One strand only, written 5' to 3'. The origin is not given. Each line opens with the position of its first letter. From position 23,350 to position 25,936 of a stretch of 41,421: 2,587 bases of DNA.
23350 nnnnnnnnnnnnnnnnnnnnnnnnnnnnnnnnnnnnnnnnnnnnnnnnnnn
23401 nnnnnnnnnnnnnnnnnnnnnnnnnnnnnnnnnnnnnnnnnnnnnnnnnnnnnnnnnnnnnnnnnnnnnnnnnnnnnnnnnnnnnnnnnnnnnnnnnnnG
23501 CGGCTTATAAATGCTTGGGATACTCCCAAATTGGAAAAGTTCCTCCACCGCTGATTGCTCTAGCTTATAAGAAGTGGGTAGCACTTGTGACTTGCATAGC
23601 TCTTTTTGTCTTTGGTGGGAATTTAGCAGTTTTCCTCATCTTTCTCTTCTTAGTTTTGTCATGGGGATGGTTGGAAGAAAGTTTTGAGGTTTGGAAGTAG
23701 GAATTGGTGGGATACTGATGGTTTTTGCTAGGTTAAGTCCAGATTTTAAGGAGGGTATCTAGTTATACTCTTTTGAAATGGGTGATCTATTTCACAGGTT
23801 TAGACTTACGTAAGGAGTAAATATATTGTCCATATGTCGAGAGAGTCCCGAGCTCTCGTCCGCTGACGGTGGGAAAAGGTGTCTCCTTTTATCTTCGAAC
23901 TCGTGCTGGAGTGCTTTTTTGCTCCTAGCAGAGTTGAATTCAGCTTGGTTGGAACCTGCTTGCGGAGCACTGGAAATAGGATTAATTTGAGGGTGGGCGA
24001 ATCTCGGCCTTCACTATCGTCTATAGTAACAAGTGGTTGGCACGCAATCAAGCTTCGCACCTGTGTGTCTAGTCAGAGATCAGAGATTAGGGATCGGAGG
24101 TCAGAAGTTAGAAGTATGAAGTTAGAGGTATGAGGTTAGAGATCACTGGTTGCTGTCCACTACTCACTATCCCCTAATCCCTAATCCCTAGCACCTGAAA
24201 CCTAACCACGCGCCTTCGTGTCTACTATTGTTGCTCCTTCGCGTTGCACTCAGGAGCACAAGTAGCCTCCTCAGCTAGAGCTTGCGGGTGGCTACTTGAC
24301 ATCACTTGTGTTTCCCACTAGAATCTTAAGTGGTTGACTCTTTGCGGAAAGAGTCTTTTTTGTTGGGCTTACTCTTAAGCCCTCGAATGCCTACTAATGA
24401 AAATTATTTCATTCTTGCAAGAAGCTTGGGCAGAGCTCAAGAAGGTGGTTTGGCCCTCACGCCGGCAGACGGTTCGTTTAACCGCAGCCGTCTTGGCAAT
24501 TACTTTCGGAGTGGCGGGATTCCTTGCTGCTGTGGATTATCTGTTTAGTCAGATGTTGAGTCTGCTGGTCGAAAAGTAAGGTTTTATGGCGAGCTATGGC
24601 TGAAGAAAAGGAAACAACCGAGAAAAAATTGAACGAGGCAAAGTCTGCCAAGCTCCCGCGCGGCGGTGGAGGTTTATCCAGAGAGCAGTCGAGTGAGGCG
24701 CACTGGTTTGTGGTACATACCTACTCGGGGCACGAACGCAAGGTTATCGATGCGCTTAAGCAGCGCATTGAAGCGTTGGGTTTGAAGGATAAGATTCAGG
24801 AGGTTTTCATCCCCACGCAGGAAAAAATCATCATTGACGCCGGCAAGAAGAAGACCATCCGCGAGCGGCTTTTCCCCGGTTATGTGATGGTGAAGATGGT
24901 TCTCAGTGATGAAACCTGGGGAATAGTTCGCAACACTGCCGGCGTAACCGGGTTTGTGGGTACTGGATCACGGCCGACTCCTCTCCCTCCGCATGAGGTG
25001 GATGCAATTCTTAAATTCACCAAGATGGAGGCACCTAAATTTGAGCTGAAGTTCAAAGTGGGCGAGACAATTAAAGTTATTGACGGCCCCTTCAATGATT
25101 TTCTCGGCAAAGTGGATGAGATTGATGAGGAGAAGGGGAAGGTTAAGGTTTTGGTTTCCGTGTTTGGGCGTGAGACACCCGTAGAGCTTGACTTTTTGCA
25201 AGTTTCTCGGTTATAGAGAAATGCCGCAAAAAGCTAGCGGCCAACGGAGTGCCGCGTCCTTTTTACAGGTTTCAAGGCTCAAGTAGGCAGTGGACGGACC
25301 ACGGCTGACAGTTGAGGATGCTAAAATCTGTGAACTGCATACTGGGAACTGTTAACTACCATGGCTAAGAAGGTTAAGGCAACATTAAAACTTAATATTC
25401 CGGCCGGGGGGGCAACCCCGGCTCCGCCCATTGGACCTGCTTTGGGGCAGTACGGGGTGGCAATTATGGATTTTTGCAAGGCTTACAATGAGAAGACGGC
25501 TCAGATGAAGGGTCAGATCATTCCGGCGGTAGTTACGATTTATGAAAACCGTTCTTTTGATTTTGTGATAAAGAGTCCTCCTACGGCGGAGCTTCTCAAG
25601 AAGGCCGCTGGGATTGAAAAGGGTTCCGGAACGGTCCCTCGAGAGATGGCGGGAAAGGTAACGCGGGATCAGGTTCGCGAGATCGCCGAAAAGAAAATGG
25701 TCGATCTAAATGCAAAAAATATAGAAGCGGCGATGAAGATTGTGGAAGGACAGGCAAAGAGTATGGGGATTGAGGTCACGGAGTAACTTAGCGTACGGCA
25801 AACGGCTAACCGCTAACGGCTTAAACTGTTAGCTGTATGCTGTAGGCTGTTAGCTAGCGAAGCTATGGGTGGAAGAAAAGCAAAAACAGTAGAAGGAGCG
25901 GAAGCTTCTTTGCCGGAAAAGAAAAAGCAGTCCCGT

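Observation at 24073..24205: Degenerate heptanucleotide-periodic tract of 133 nt, the flagship of a tract family that fills most intergenic spacers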

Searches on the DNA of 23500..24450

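Call 25: search_rna_families(source=window, start=23500, end=24450, threshold=evalue, max_evalue=5)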
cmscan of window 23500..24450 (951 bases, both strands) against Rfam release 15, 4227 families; matches with E-value up to 5: 1.
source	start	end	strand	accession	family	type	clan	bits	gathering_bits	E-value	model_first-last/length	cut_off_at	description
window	24124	24182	-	RF00612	SNORD75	Gene; snRNA; snoRNA; CD-box;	-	13.4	50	5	1-62/62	no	Small nucleolar RNA SNORD75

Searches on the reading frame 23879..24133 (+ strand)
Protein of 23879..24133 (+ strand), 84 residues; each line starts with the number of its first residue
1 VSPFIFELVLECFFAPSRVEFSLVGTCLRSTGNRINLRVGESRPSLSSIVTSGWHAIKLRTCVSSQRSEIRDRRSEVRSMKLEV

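Call 17: search_protein_families(library=pfam, proteins=[window:23879-24133:+])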
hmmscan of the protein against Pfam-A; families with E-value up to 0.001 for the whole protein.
window:23879-24133:+ (84 aa): 0 families

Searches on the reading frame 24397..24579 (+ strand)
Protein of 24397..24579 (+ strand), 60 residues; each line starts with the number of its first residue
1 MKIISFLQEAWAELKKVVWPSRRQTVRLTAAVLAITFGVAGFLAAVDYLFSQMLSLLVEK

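Call 31: find_encoding_contigs(protein=window:24397-24579:+, flank=3000, max_places=10)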
Protein window:24397-24579:+ (60 aa): 1 contig read that carries it; 1 place shown.
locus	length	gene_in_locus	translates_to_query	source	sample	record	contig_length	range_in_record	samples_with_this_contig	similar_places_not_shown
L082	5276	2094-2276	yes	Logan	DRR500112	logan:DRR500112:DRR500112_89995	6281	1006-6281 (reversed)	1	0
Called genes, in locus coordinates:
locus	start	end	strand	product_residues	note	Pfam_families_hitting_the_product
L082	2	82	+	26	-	?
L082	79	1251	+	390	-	-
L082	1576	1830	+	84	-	-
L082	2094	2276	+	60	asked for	PF00584:SecE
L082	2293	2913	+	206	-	PF02357:NusG, PF00467:KOW (weak)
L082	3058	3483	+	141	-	PF03946:Ribosomal_L11_N, PF00298:Ribosomal_L11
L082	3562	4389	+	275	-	PF00687:Ribosomal_L1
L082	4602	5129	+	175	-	PF00466:Ribosomal_L10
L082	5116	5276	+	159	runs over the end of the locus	PF16320:Ribosomal_L12_N, PF00542:Ribosomal_L12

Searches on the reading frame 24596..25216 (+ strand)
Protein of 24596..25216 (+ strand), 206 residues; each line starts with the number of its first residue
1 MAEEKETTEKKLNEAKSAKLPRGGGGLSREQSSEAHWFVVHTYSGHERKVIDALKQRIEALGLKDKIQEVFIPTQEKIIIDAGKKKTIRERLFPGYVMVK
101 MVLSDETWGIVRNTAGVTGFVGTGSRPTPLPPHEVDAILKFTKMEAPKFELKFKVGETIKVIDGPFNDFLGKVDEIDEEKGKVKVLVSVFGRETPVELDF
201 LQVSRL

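Call 10: find_encoding_contigs(protein=window:24596-25216:+, flank=10000, max_places=10)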
Protein window:24596-25216:+ (206 aa): 1 contig read that carries it; 1 place shown.
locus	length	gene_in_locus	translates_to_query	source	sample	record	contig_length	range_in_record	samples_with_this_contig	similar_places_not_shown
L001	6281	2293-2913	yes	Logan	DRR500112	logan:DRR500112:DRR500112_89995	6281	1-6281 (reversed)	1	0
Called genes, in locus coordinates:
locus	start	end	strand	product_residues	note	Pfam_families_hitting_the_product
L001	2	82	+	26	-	?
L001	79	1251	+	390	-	-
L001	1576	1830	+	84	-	-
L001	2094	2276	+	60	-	PF00584:SecE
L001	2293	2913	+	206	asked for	PF02357:NusG, PF00467:KOW (weak)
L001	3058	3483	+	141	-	PF03946:Ribosomal_L11_N, PF00298:Ribosomal_L11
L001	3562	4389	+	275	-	PF00687:Ribosomal_L1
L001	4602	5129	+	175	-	PF00466:Ribosomal_L10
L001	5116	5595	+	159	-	PF16320:Ribosomal_L12_N, PF00542:Ribosomal_L12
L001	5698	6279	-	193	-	?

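Call 20: find_related_loci(query=window:24596-25216:+, collection=genome_contigs, flank=10000)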
Query window:24596-25216:+ (206 aa) in genome_contigs; peptide patterns used: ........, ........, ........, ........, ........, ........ (x = any residue, [..] = any of these).
599 stretches matched a pattern (row limit reached: there are more); 538 encode a relative of the query (tblastn E <= 1e-3); the best 80 are kept; 80 distinct loci.
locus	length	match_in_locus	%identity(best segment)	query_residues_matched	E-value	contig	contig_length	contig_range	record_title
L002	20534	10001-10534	83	29-206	5e-100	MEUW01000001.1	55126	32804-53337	MAG: candidate division WWE3 bacterium RBG_19FT_COMBO_53_11 rbg_19ft_combo_scaffold_102, whole genome shotgun sequence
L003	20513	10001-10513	84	36-206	1e-98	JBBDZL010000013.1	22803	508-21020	MAG: Patescibacteria group bacterium isolate LejiaD_55_383 Lejia_D_3679_length_22803_cov_239, whole genome shotgun seque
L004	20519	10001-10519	84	34-206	3e-98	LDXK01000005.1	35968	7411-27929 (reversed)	MAG: candidate division WWE3 bacterium CSP1-7 XU08_C0005, whole genome shotgun sequence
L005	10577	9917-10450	80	29-206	6e-97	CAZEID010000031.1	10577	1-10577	MAG TPA_asm: uncultured Candidatus Saccharibacteria bacterium isolate SRP231805_co4_132 genome assembly, contig: k141_15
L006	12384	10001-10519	73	34-206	6e-88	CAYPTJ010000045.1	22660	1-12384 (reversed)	MAG TPA_asm: uncultured Candidatus Saccharibacteria bacterium isolate SRP118108_co2_314 genome assembly, contig: k141_70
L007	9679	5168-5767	59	1-206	1e-80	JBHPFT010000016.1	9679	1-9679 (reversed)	Patescibacteria group bacterium isolate SAG AM-311-K10 NODE_16_length_9679_cov_9.097049, whole genome shotgun sequence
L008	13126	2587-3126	63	27-206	2e-79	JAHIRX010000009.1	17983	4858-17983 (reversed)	MAG: Patescibacteria group bacterium isolate MM_PC_MetaG.mb.146 MM_PC_MetaG.mb.146_k141_256623, whole genome shotgun seq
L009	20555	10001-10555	62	22-206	9e-78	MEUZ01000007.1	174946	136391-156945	MAG: candidate division WWE3 bacterium RIFCSPHIGHO2_01_FULL_40_23 rifcsphigho2_01_scaffold_69, whole genome shotgun sequ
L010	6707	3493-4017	65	32-206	2e-77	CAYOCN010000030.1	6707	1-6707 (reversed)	MAG TPA_asm: uncultured Candidatus Saccharibacteria bacterium isolate SRP272421_co3_296 genome assembly, contig: NODE_40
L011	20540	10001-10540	62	27-206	2e-77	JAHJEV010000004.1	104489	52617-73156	MAG: Patescibacteria group bacterium isolate Modern_marine_glass_biofilm.mb.140 Modern_marine_gla.mb.140_k141_927292, wh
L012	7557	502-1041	62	27-206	2e-77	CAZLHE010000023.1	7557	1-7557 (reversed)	MAG TPA_asm: uncultured Candidatus Saccharibacteria bacterium isolate binchicken_co220_46 genome assembly, contig: NODE_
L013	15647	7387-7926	63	27-206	4e-77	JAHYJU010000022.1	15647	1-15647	MAG: Patescibacteria group bacterium isolate KA30 NODE_1876_length_15647_cov_4.654381, whole genome shotgun sequence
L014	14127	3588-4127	62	27-206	3e-77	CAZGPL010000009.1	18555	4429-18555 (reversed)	MAG TPA_asm: uncultured Candidatus Saccharibacteria bacterium isolate SRP239243_co1_4 genome assembly, contig: NODE_4846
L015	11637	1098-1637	62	27-206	3e-77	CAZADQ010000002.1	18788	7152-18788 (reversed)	MAG TPA_asm: uncultured Candidatus Saccharibacteria bacterium isolate SRP192927_co10_439 genome assembly, contig: NODE_1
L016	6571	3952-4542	58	4-206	4e-77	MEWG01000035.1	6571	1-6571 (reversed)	MAG: candidate division WWE3 bacterium RIFOXYD1_FULL_39_9 rifoxyd1_full_scaffold_4622, whole genome shotgun sequence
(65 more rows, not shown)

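Call 33: find_related_loci(query=window:24596-25216:+, collection=metagenome_contigs, flank=10000)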
Query window:24596-25216:+ (206 aa) in metagenome_contigs; peptide patterns used: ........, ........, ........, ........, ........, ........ (x = any residue, [..] = any of these).
600 stretches matched a pattern (row limit reached: there are more); 531 encode a relative of the query (tblastn E <= 1e-3); the best 80 are kept; 80 distinct loci.
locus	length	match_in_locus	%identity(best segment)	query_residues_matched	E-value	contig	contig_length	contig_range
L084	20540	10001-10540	85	27-206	4e-104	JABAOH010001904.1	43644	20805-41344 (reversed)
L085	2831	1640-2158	87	34-206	9e-106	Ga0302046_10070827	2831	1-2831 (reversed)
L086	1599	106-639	82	29-206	9e-108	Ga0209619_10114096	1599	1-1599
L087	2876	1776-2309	82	29-206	3e-103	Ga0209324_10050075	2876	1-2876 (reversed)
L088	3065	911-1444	83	29-206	2e-102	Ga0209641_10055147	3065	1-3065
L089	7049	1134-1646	84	36-206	2e-99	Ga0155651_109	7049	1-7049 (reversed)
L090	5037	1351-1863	84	36-206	1e-99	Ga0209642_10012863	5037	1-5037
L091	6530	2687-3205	85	34-206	2e-99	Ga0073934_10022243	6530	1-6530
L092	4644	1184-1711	82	31-206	3e-99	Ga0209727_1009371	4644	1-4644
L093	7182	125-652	82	31-206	4e-99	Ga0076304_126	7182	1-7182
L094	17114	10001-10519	84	34-206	2e-98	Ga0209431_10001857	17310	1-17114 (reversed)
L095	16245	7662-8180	84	34-206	2e-98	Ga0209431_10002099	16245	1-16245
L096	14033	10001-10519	83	34-206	5e-98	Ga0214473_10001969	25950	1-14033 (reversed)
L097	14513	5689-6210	83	33-206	1e-95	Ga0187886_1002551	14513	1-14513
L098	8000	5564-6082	74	34-206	1e-88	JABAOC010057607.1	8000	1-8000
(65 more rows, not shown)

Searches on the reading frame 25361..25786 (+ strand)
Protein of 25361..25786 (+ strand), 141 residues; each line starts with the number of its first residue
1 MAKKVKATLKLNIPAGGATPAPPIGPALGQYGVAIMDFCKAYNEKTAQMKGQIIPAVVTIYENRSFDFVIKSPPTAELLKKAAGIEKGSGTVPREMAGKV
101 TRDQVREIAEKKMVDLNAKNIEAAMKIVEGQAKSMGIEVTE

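Call 32: find_encoding_contigs(protein=window:25361-25786:+, flank=3000, max_places=10)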
Protein window:25361-25786:+ (141 aa): 1 contig read that carries it; 1 place shown.
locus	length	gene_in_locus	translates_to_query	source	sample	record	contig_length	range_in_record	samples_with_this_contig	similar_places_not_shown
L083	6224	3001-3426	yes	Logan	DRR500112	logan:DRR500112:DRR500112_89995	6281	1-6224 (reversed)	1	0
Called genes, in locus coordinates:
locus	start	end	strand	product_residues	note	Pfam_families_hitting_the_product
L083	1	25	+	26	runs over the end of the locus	?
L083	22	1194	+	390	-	-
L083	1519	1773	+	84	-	-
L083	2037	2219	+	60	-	PF00584:SecE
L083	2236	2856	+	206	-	PF02357:NusG, PF00467:KOW (weak)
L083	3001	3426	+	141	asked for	PF03946:Ribosomal_L11_N, PF00298:Ribosomal_L11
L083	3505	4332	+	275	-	PF00687:Ribosomal_L1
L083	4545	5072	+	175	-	PF00466:Ribosomal_L10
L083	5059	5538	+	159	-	PF16320:Ribosomal_L12_N, PF00542:Ribosomal_L12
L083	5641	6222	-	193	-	?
